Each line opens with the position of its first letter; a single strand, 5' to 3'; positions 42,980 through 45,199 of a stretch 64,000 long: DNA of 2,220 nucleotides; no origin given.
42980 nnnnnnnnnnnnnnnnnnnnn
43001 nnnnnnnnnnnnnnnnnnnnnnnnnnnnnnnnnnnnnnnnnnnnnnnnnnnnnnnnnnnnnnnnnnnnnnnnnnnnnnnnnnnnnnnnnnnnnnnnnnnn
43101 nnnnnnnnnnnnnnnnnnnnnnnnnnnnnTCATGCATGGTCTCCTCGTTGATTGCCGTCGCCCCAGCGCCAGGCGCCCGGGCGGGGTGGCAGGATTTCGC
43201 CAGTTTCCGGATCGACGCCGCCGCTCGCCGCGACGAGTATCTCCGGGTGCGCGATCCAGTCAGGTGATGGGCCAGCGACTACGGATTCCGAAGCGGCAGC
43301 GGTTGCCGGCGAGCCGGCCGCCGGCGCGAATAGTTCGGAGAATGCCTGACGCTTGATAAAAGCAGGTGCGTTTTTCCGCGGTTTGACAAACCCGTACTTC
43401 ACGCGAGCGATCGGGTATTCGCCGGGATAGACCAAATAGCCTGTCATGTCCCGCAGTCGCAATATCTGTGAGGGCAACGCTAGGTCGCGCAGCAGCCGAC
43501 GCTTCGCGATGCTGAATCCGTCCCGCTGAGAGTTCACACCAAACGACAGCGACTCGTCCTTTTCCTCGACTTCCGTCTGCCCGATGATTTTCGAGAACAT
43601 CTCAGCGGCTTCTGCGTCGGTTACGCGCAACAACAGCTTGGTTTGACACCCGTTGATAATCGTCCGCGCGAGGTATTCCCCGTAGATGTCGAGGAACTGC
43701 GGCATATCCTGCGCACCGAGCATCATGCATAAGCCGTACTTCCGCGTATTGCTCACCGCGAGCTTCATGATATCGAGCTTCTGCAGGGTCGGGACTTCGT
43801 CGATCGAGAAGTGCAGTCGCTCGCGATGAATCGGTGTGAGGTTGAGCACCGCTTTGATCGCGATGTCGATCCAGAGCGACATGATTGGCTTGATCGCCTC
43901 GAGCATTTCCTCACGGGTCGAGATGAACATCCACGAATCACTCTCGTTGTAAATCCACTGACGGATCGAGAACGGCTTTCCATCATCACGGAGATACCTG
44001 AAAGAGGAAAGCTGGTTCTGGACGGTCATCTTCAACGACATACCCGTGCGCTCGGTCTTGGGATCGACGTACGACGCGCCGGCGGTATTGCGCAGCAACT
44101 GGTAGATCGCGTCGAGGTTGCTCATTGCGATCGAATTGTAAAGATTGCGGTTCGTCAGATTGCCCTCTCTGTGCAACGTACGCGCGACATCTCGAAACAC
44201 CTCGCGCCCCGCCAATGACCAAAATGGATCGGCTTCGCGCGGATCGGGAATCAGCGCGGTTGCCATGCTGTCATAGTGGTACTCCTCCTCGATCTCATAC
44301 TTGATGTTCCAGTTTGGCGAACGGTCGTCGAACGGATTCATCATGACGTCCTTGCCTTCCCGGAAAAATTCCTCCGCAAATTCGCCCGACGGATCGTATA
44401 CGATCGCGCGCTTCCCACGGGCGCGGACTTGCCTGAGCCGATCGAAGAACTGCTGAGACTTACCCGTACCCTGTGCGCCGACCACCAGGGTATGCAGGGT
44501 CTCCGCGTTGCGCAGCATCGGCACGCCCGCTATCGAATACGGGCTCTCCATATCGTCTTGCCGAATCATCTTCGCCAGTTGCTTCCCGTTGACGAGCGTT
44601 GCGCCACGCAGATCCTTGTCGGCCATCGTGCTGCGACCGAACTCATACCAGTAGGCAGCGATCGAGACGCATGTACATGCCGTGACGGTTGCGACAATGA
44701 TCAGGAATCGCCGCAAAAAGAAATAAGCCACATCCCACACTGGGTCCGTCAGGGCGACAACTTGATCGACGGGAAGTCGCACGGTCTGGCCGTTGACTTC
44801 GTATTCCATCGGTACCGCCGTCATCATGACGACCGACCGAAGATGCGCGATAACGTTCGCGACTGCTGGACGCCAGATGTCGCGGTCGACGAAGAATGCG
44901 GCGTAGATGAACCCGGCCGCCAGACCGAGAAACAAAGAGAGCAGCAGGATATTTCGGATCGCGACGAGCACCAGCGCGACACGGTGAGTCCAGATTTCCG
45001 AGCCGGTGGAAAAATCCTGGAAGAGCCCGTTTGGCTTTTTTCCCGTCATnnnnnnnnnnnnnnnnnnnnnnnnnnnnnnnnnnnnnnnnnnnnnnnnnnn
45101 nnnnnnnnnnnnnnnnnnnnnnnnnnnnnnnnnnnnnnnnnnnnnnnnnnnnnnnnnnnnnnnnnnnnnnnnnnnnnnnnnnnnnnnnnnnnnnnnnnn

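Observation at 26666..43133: Dedicated periplasmic disulfide-redox toolkit, including a stand-alone DsbD-alpha domain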

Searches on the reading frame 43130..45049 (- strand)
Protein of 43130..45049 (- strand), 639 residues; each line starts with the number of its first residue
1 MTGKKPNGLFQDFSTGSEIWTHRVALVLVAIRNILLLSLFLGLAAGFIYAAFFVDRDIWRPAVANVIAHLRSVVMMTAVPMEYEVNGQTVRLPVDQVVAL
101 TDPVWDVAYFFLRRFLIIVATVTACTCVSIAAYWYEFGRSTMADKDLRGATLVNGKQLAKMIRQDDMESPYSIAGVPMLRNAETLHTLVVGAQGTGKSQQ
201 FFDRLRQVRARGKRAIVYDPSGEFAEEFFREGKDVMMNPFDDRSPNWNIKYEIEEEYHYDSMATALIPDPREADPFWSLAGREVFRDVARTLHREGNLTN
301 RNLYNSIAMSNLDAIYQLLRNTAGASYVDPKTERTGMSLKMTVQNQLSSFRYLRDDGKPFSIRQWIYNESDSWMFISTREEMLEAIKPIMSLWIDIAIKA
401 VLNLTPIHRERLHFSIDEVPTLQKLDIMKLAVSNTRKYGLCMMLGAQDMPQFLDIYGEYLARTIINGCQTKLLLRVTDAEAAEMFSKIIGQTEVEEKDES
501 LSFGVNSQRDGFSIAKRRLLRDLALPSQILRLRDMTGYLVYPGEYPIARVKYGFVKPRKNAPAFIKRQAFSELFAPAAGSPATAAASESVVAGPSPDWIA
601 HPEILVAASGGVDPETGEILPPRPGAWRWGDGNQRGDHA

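Call 4: search_protein_families(library=pfam, proteins=[window:43130-45049:-], max_evalue=0.01)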
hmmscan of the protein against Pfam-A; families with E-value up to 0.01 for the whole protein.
window:43130-45049:- (639 aa): 3 families
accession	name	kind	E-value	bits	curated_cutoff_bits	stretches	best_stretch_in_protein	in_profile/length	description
PF10412.15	TrwB_AAD_bind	-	3.4e-115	385.5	20.5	1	171-551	2-385/387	Type IV secretion-system coupling protein DNA-binding domain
PF12696.13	TraG-D_C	-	3e-22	79.3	22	1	411-533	1-125/126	TraM recognition site of TraD and TraG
PF02534.20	T4SS-DNA_transf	-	2.6e-19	69.9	20.1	1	359-549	250-440/468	Type IV secretory system Conjugative DNA transfer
